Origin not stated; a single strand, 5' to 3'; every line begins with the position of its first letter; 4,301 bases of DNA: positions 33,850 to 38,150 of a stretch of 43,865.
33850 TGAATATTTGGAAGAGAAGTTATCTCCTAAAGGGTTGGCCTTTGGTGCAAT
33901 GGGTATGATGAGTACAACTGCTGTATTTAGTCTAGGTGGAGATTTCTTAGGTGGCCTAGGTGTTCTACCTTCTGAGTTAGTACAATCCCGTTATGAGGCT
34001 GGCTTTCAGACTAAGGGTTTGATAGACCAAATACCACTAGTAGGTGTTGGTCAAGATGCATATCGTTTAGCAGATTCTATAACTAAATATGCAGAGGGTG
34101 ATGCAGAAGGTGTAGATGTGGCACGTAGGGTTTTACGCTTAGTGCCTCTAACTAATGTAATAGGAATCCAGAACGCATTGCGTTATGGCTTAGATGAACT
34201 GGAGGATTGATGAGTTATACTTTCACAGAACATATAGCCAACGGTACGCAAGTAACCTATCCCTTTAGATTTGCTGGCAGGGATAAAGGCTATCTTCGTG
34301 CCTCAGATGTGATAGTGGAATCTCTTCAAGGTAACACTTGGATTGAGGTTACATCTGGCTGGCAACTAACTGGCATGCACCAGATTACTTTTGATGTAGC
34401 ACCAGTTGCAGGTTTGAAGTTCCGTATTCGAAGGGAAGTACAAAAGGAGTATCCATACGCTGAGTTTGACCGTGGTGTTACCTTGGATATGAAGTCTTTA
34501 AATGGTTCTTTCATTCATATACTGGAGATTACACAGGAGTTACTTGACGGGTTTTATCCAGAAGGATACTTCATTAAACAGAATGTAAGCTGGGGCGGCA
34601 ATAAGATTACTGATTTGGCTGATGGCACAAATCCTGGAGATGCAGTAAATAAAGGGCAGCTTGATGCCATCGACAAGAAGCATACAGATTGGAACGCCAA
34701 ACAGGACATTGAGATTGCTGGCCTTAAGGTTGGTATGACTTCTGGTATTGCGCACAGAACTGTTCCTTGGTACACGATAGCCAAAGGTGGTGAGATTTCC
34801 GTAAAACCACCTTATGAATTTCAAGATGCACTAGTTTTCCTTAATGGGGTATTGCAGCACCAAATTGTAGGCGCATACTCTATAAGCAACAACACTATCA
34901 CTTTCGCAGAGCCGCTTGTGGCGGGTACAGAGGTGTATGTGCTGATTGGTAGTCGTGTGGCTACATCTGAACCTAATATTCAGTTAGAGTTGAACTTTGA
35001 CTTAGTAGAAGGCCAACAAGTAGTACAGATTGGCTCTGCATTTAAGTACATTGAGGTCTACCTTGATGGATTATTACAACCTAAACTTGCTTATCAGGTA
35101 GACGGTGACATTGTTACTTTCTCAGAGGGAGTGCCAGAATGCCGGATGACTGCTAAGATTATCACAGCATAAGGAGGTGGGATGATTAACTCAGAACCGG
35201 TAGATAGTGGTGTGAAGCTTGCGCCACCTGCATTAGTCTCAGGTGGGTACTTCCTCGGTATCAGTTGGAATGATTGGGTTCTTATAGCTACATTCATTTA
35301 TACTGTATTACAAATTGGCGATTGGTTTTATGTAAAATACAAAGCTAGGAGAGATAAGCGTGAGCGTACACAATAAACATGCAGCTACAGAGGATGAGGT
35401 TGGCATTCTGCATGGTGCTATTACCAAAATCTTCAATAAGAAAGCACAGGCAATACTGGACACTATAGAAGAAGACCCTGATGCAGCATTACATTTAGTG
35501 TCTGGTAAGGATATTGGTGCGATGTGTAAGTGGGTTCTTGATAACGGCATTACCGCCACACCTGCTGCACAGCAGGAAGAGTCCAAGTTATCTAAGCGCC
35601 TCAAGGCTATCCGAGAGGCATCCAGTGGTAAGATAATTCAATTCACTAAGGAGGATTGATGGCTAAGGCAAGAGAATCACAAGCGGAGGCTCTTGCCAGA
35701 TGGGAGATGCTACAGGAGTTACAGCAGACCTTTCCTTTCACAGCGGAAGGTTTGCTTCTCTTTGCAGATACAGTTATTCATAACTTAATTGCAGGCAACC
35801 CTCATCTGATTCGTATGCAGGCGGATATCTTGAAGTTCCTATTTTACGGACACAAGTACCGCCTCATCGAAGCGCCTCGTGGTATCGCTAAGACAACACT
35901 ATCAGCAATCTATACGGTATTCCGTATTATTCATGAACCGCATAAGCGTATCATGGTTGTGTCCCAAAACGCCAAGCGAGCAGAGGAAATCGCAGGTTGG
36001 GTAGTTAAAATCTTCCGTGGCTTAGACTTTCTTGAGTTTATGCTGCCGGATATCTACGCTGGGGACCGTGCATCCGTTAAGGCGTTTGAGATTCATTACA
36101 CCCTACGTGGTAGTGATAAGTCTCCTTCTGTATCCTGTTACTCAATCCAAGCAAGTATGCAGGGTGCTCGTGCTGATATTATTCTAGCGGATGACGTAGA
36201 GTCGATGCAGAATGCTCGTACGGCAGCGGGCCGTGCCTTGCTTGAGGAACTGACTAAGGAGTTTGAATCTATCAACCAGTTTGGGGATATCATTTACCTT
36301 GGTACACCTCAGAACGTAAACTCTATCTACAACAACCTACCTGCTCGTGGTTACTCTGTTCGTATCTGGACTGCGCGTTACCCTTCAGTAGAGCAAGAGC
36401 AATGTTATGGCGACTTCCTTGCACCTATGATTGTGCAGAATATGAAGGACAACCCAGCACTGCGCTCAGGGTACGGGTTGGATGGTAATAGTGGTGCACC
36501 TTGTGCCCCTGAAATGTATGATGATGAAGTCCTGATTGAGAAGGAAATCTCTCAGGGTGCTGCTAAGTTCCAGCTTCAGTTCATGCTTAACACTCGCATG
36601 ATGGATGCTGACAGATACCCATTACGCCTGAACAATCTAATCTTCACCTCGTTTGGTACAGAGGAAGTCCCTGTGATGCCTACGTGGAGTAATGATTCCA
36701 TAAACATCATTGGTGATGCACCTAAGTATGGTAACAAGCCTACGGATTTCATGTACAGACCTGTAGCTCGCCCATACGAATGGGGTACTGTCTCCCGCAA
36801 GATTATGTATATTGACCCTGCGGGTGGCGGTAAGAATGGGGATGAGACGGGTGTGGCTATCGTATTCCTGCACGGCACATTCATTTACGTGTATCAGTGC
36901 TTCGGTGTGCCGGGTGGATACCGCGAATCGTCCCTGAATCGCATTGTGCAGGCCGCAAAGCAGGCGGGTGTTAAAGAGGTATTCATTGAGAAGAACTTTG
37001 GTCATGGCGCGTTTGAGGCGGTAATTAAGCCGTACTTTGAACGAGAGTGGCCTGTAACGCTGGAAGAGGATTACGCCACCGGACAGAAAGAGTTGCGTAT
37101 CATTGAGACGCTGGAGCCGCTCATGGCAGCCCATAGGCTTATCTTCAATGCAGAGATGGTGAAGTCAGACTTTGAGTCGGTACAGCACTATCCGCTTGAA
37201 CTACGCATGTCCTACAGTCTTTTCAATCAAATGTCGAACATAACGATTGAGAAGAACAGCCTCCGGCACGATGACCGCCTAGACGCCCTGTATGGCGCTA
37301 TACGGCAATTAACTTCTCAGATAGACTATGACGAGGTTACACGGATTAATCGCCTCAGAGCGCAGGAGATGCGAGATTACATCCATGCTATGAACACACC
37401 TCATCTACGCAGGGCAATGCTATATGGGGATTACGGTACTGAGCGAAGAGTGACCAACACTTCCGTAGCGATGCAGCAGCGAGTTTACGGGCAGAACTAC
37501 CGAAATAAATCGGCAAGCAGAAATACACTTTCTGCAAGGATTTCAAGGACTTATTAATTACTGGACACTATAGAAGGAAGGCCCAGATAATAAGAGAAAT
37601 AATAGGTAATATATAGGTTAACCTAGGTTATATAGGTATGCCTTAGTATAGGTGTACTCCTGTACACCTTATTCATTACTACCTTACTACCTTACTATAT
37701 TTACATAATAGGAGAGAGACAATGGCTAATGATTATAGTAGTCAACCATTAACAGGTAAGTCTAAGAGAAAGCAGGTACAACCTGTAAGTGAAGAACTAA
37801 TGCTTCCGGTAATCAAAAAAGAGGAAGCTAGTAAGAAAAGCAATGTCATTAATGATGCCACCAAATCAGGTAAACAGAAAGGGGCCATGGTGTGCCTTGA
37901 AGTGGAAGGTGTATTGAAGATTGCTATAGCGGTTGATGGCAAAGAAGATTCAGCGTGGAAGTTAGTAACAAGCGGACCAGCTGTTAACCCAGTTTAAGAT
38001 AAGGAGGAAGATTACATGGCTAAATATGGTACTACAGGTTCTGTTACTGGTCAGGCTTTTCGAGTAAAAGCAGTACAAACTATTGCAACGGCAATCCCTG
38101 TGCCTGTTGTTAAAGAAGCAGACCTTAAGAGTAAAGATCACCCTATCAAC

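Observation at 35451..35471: Phage promoter embedded in the small terminase coding sequence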

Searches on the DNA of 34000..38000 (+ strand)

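Call 6: search_dna_similar(query=window:34000-38000:+, collection=phages, mode=near, max_rows=30)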
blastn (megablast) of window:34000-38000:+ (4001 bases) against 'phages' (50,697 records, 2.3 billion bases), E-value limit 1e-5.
Records with a match: 118; places in all: 141; records where one place covers at least 80% of the query: 50.
Best place of each record, by identity: 95-99% 35; 90-95% 26; 80-90% 21; 60-80% 36.
By first word of the organism name: Escherichia 56; Vectrevirus 18; Salmonella 15; Klebsiella 12; Proteus 12; Citrobacter 2; Vibrio 2; Raoultella 1.
By host as written in the record: - 29; Escherichia coli 23; Escherichia coli O18ac:K1:H7 ColV+ 8; Salmonella enterica 4; Eschercihia coli (multidrug-resistant clinical isolate) 3; Escherichia coli APEC 45 3; Klebsiella pneumoniae 3; Escherichia coli O45:H10 2; and 32 more.
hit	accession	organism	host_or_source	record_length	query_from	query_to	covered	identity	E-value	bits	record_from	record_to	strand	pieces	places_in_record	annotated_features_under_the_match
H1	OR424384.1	Escherichia phage vB-Eco-KMB14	Escherichia coli KMB528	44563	1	4001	100%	97.8%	0e+0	6898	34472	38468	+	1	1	DNA packaging protein | non-contractile tail fiber protein | terminase small subunit | acetyl-CoA acetyltransferase | peptidoglycan lytic exotransglycosylase | and 1 other names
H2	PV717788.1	Escherichia Phage vB_Eco_Sem1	Eschercihia coli (multidrug-resistant ...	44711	1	4001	100%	97.6%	0e+0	6854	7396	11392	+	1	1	terminase large subunit | non-contractile tail fiber protein | terminase small subunit | hypothetical protein (x2) | DNA ejectosome component | and 1 other names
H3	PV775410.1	Escherichia phage vB_Eco_Sem3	Eschercihia coli (multidrug-resistant ...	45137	1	4001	100%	97.6%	0e+0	6854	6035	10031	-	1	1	terminase large subunit | non-contractile tail fiber protein | terminase small subunit | hypothetical protein (x2) | DNA ejectosome component peptidoglycan lytic exotransglycosylase | and 1 other names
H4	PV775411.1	Klebsiella phage vB_Ka_Sem4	Klebsiella aerogenes ATCC 13048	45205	1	4001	100%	97.6%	0e+0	6854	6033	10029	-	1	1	terminase large subunit | non-contractile tail fiber protein | terminase small subunit | hypothetical protein (x2) | DNA ejectosome component peptidoglycan lytic exotransglycosylase | and 1 other names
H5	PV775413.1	Escherichia phage vB_Eco_Sem2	Eschercihia coli (multidrug-resistant ...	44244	1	4001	100%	97.6%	0e+0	6846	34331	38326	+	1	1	terminase large subunit | non-contractile tail fiber protein | terminase small subunit | DNA ejectosome component peptidoglycan lytic exotransglycosylase | hypothetical protein (x3) | and 1 other names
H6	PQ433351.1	Escherichia phage vB_Ec-G9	Escherichia coli 57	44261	1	4000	100%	97.1%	0e+0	6737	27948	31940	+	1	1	terminase large subunit | tail fiber protein | acetyl-CoA acetyltransferase | terminase small subunit | internal virion protein with endolysin domain | and 1 other names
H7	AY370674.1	Escherichia phage K1-5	-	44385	13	4001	100%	96.3%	0e+0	6541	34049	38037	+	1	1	40 | 37 | 39 | 41 | 36 | and 1 other names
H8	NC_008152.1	Escherichia phage K1-5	-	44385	13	4001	100%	96.3%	0e+0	6541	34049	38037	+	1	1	terminase large subunit | tail fiber protein | terminase small subunit | acetyl-CoA acetyltransferase | 36 | and 1 other names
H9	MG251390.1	Escherichia phage VEc3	Escherichia coli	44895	1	4000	98%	97.5%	0e+0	6708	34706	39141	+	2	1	terminase large subunit | tail fiber protein | HNH endonuclease | terminase small subunit | Sema domain-containing protein | and 2 other names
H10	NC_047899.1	Escherichia phage VEc3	Escherichia coli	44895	1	4000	98%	97.5%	0e+0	6708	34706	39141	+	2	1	terminase large subunit | tail fiber protein | HNH endonuclease | terminase small subunit | acetyl-CoA acetyltransferase | and 2 other names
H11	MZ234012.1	Escherichia phage vB_EcoP-101101UKE1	Escherichia coli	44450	1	4000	98%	97.4%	0e+0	6660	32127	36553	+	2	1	terminase large subunit | non-contractile tail fiber protein | hypothetical protein (x3) | terminase small subunit | peptidoglycan lytic exotransglycosylase | and 1 other names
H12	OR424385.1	Escherichia phage vB-Eco-KMB47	Escherichia coli CFT073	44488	1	4000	98%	97.3%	0e+0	6655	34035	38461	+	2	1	terminase large subunit | non-contractile tail fiber protein | HNH homing endonuclease | terminase small subunit | hypothetical protein | and 3 other names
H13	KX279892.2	Escherichia phage AAPEc6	Escherichia coli O45:H10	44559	1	4000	98%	97.3%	0e+0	6640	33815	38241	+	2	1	large terminase subunit | tail protein | putative HNH endonuclease | small terminase subunit | hypothetical protein | and 2 other names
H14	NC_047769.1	Escherichia phage AAPEc6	Escherichia coli O45:H10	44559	1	4000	98%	97.3%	0e+0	6640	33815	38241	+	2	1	terminase large subunit | tail fiber protein | HNH endonuclease | terminase small subunit | acetyl-CoA acetyltransferase | and 2 other names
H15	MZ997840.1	Escherichia phage ULINTec6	Escherichia coli APEC 45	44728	1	3952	99%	93.5%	0e+0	5860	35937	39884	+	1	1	terminase large subunit | non-contractile tail fiber protein | terminase small subunit | hypothetical protein | peptidoglycan lytic exotransglycosylase | and 1 other names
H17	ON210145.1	Escherichia phage EEc4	Escherichia coli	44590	1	3895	97%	94.2%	0e+0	5932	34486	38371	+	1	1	terminase large subunit | non-contractile tail fiber protein | terminase small subunit | peptidoglycan lytic exotransglycosylase | class II holin | and 1 other names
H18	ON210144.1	Escherichia phage EEc2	Escherichia coli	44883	1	3895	97%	93.5%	0e+0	5779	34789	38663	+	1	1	terminase large subunit | non-contractile tail fiber protein | terminase small subunit | peptidoglycan lytic exotransglycosylase | class II holin | and 1 other names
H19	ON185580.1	Escherichia phage EC120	Escherichia coli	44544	1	3892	93%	96.1%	0e+0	6081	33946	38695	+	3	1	terminase large subunit | non-contractile tail fiber protein | HNH homing endonuclease | terminase small subunit | class II holin | and 1 other names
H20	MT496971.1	Escherichia phage Mt1B1_P10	Escherichia coli Mt1B1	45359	1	3952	97%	92.2%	0e+0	5460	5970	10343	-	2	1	terminase large subunit | non-contractile tail fiber protein | hypothetical protein (x3) | terminase small subunit | class II holin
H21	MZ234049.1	Escherichia phage vB_EcoP-UTI89UKE2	Escherichia coli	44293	1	4000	89%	96.0%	0e+0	5776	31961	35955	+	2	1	terminase large subunit | non-contractile tail fiber protein | terminase small subunit | hypothetical protein (x2) | peptidoglycan lytic exotransglycosylase | and 1 other names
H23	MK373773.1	Escherichia phage vB_EcoP_KAW1A4500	Escherichia coli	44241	1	4000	89%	95.9%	0e+0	5755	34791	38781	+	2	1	hypothetical protein (x3) | tail fiber protein | putative internal virion protein | putative holin | terminator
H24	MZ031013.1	Escherichia phage vB_EcoA_fTuEco01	Escherichia coli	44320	1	4000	89%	95.7%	0e+0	5724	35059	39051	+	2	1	terminase large subunit | tail fiber protein | terminase small subunit | hypothetical protein | internal virion protein | and 1 other names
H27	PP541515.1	Escherichia phage PSK8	Escherichia coli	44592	2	3794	95%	85.5%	0e+0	3925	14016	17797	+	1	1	terminase large subunit | tail fiber protein | terminase small subunit | internal virion protein | holin | and 1 other names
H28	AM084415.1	Escherichia phage K1E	-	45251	1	3952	89%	91.0%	0e+0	4794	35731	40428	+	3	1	40A: gp40A protein | 37: gp37 protein | 40B: gp40B protein | 40.5: gp40.5 protein | 39: gp39 protein | and 3 other names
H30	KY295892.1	Escherichia phage vB_EcoP_C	Escherichia coli O18ac:K1:H7 ColV+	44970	1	3952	88%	91.0%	0e+0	4720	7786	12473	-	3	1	putative large terminase subunit (x2) | tail fiber protein | homing endonuclease | hypothetical protein (x2) | putative internal virion protein | and 1 other names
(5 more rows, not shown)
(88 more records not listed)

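Call 7: get_annotated_region(hit=H7, flank=500)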
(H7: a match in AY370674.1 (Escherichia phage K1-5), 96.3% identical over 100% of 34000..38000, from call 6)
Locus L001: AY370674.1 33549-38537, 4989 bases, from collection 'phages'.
description: Escherichia phage K1-5, complete genome.
organism: Escherichia phage K1-5 (NCBI taxid 2681604)
taxonomy: Viruses; Duplodnaviria; Heunggongvirae; Uroviricota; Caudoviricetes; Autographiviridae; Molineuxvirinae; Vectrevirus; Vectrevirus K15
host: -; source: -; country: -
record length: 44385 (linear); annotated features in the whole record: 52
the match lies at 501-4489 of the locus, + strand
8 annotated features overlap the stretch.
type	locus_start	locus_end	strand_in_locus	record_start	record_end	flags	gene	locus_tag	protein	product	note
CDS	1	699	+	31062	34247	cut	-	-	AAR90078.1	36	-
CDS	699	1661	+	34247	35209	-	-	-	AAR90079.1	37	-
CDS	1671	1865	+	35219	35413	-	-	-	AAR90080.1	38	-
CDS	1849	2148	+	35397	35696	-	-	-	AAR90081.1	39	-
CDS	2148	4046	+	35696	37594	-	-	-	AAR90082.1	40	-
CDS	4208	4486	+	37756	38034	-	-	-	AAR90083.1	41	-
CDS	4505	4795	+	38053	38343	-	-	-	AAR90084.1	42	-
CDS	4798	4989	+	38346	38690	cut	-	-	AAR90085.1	43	-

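Call 8: get_annotated_region(hit=H28, flank=500)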
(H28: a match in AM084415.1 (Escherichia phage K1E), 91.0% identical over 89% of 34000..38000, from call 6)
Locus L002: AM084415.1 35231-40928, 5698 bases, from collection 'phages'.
description: Enterobacteria phage K1E, complete genome.
organism: Escherichia phage K1E (NCBI taxid 2679891)
taxonomy: Viruses; Duplodnaviria; Heunggongvirae; Uroviricota; Caudoviricetes; Autographiviridae; Molineuxvirinae; Vectrevirus; Vectrevirus K1E
host: -; source: -; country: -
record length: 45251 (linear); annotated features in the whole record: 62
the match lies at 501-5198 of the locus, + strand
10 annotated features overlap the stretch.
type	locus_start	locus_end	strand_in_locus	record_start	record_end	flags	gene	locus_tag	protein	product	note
CDS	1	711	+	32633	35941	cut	36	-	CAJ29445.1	gp36 protein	putative internal virion protein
CDS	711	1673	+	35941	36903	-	37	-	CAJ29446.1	gp37 protein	tail protein/adaptor protein; endosialidase adaptor protein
CDS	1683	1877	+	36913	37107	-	38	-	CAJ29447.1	gp38 protein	putative holin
CDS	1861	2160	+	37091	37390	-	39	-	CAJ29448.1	gp39 protein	putative small terminase subunit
CDS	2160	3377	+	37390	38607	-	40A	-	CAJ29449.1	gp40A protein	putative large terminase subunit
CDS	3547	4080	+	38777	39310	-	40.5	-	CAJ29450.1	gp40.5 protein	putative homing endonuclease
CDS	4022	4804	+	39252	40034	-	40B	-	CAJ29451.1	gp40B protein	putative large terminase subunit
CDS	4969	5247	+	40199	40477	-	41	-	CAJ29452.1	gp41 protein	-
CDS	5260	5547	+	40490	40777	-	42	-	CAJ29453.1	gp42 protein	putative Acetyl-CoA acetyltransferase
CDS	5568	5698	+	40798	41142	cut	43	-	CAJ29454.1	gp43 protein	-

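Call 33: get_annotated_region(hit=H27, flank=300)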
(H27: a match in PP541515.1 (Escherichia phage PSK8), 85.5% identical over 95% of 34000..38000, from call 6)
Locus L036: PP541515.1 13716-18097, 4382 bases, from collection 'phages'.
description: Escherichia phage PSK8, complete genome.
organism: Escherichia phage PSK8 (NCBI taxid 3138290)
taxonomy: Viruses
host: Escherichia coli; source: sewage; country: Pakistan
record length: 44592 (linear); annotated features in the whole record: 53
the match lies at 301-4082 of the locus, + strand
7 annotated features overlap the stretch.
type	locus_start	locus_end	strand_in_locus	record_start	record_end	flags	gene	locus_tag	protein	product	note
CDS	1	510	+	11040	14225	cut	-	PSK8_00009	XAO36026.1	internal virion protein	contains endolysin domain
CDS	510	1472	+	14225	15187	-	-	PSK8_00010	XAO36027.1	tail fiber protein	-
CDS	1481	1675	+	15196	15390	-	-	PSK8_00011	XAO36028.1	holin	-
CDS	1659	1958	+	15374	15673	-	-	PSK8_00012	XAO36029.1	terminase small subunit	-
CDS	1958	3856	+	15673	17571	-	-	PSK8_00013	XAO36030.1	terminase large subunit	-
CDS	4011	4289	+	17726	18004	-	-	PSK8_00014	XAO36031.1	acetyl-CoA acetyltransferase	-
CDS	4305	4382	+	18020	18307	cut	-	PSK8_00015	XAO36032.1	acetyl-CoA acetyltransferase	-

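Call 37: get_annotated_region(hit=H17, flank=300)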
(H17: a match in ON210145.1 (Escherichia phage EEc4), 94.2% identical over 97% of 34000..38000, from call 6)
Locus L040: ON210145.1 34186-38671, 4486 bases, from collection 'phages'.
description: Escherichia phage EEc4, complete genome.
organism: Escherichia phage EEc4 (NCBI taxid 2950298)
taxonomy: Viruses; Duplodnaviria; Heunggongvirae; Uroviricota; Caudoviricetes; Autographiviridae; Molineuxvirinae; Vectrevirus
host: Escherichia coli; source: raw sewage from Blue Plains Advanced Wastewater Treatment Plant; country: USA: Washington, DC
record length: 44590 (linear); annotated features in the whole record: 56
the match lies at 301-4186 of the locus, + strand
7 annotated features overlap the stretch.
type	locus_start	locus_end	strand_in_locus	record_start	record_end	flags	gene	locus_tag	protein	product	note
CDS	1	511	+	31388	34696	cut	-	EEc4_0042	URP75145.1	peptidoglycan lytic exotransglycosylase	DNA ejectosome component Gp16, peptidoglycan lytic exotransglycosylase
CDS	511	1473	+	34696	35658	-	-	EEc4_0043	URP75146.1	non-contractile tail fiber protein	non-contractile tail fiber protein Gp17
CDS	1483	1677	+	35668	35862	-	-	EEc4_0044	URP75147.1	class II holin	holin, class II Gp17.5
CDS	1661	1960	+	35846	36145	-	-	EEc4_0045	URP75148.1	terminase small subunit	-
CDS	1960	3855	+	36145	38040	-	-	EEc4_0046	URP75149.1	terminase large subunit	terminase large subunit Gp19, DNA packaging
CDS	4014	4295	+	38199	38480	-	-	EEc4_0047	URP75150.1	hypothetical protein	Phage protein (ACLAME 971)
CDS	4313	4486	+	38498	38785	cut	-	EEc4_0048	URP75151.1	hypothetical protein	Phage protein (ACLAME 971)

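Call 38: get_annotated_region(hit=H18, flank=300)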
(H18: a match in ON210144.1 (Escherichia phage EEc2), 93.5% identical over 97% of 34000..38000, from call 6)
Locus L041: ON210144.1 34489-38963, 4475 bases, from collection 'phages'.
description: Escherichia phage EEc2, complete genome.
organism: Escherichia phage EEc2 (NCBI taxid 2950297)
taxonomy: Viruses; Duplodnaviria; Heunggongvirae; Uroviricota; Caudoviricetes; Autographiviridae; Molineuxvirinae; Vectrevirus
host: Escherichia coli; source: raw sewage from Blue Plains Advanced Wastewater Treatment Plant; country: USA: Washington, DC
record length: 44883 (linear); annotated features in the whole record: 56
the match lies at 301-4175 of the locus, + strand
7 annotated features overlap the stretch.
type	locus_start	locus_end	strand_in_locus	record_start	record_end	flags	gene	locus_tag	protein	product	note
CDS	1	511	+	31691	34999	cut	-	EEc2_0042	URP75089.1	peptidoglycan lytic exotransglycosylase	DNA ejectosome component Gp16, peptidoglycan lytic exotransglycosylase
CDS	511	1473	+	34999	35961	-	-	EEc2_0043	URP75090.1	non-contractile tail fiber protein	non-contractile tail fiber protein Gp17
CDS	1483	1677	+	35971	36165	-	-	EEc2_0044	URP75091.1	class II holin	holin, class II Gp17.5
CDS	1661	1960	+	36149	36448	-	-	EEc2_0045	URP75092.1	terminase small subunit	-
CDS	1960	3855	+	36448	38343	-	-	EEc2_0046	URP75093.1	terminase large subunit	terminase large subunit Gp19, DNA packaging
CDS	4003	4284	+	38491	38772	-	-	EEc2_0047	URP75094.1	hypothetical protein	Phage protein (ACLAME 971)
CDS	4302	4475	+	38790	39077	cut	-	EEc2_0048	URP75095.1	hypothetical protein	Phage protein (ACLAME 971)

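Call 39: get_annotated_region(hit=H19, flank=300)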
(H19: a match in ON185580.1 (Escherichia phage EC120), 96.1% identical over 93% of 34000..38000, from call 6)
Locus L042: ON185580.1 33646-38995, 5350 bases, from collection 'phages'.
description: Escherichia phage EC120, complete genome.
organism: Escherichia phage EC120 (NCBI taxid 2936938)
taxonomy: Viruses; Duplodnaviria; Heunggongvirae; Uroviricota; Caudoviricetes; Autographiviridae; Molineuxvirinae; Vectrevirus
host: Escherichia coli; source: wastewater; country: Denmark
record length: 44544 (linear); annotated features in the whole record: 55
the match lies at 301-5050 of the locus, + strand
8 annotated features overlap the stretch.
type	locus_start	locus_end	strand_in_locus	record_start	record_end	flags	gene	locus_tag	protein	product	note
CDS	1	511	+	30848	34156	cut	-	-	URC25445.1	hypothetical protein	-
CDS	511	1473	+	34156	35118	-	-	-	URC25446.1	non-contractile tail fiber protein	non-contractile tail fiber protein Gp17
CDS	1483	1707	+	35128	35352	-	-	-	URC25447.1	class II holin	holin, class II Gp17.5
CDS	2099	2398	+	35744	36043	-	-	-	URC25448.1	terminase small subunit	-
CDS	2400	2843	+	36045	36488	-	-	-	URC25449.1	HNH homing endonuclease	-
CDS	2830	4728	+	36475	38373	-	-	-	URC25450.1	terminase large subunit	terminase large subunit Gp19, DNA packaging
CDS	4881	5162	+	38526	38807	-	-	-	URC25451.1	hypothetical protein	Phage protein (ACLAME 971)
CDS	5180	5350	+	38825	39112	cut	-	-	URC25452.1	hypothetical protein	Phage protein (ACLAME 971)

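Call 40: get_annotated_region(hit=H20, flank=300)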
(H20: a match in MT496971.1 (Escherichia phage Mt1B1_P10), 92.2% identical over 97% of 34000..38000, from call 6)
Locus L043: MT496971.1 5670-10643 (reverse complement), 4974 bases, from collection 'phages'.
description: Escherichia phage Mt1B1_P10, complete genome.
organism: Escherichia phage Mt1B1_P10 (NCBI taxid 2743960)
taxonomy: Viruses; Duplodnaviria; Heunggongvirae; Uroviricota; Caudoviricetes; Autographiviridae; Molineuxvirinae; Vectrevirus
host: Escherichia coli Mt1B1; source: sewage water; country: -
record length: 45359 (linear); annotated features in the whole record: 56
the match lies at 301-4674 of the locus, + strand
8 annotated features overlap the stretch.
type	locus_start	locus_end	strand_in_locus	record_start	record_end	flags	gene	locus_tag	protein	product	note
CDS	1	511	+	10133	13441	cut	-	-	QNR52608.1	hypothetical protein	rasttk_feature_annotation_tool=annotate_proteins_km er_v2; rasttk_feature_creation_tool=/opt/patric-common/ ...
CDS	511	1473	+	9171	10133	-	-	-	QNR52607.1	non-contractile tail fiber protein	non-contractile tail fiber protein Gp17; rasttk_feature_annotation_tool=annotate_proteins_km er_v2; ...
CDS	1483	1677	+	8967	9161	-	-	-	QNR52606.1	class II holin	holin, class II Gp17.5; rasttk_feature_annotation_tool=annotate_proteins_km er_v2; ...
CDS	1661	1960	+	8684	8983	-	-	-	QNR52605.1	terminase small subunit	rasttk_feature_annotation_tool=annotate_proteins_km er_v2; rasttk_feature_creation_tool=/opt/patric-common/ ...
CDS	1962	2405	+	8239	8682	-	-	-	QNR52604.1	hypothetical protein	rasttk_feature_annotation_tool=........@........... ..; rasttk_feature_creation_tool=/opt/patric-common/ ...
CDS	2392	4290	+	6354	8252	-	-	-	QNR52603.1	terminase large subunit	terminase large subunit Gp19, DNA packaging; rasttk_feature_annotation_tool=annotate_proteins_km er_v2; ...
CDS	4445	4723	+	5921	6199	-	-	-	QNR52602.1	hypothetical protein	protein (ACLAME 971); rasttk_feature_annotation_tool=annotate_proteins_si milarity; ...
CDS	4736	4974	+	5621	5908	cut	-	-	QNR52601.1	hypothetical protein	protein (ACLAME 971); rasttk_feature_annotation_tool=annotate_proteins_si milarity; ...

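Call 41: get_annotated_region(hit=H21, flank=300)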
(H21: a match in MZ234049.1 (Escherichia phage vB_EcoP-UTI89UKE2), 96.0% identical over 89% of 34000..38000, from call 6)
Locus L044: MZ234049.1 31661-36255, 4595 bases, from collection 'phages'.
description: Escherichia phage vB_EcoP-UTI89UKE2, complete genome.
organism: Escherichia phage vB_EcoP-UTI89UKE2 (NCBI taxid 2865826)
taxonomy: Viruses; Duplodnaviria; Heunggongvirae; Uroviricota; Caudoviricetes; Autographiviridae; Molineuxvirinae; Vectrevirus
host: Escherichia coli; source: -; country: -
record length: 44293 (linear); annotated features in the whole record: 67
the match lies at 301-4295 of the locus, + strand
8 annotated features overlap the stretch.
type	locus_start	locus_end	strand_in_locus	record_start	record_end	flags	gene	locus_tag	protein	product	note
CDS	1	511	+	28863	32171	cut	-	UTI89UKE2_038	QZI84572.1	peptidoglycan lytic exotransglycosylase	Phage DNA ejectosomeComponent Gp16, peptidoglycan lytic exotransglycosylase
CDS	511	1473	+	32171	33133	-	-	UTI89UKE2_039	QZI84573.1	non-contractile tail fiber protein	non-contractile tail fiber protein Gp17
CDS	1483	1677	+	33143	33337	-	-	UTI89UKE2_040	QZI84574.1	class II holin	holin,ClassII Gp17.5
CDS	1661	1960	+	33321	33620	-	-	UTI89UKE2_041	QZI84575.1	terminase small subunit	-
CDS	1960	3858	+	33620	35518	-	-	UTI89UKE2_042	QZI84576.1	terminase large subunit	terminase large subunit Gp19, DNA packaging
CDS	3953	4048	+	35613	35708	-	-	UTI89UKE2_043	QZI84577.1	hypothetical protein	-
CDS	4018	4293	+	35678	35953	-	-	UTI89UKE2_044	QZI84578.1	hypothetical protein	protein (ACLAME 971)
CDS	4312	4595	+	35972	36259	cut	-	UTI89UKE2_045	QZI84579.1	hypothetical protein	protein (ACLAME 971)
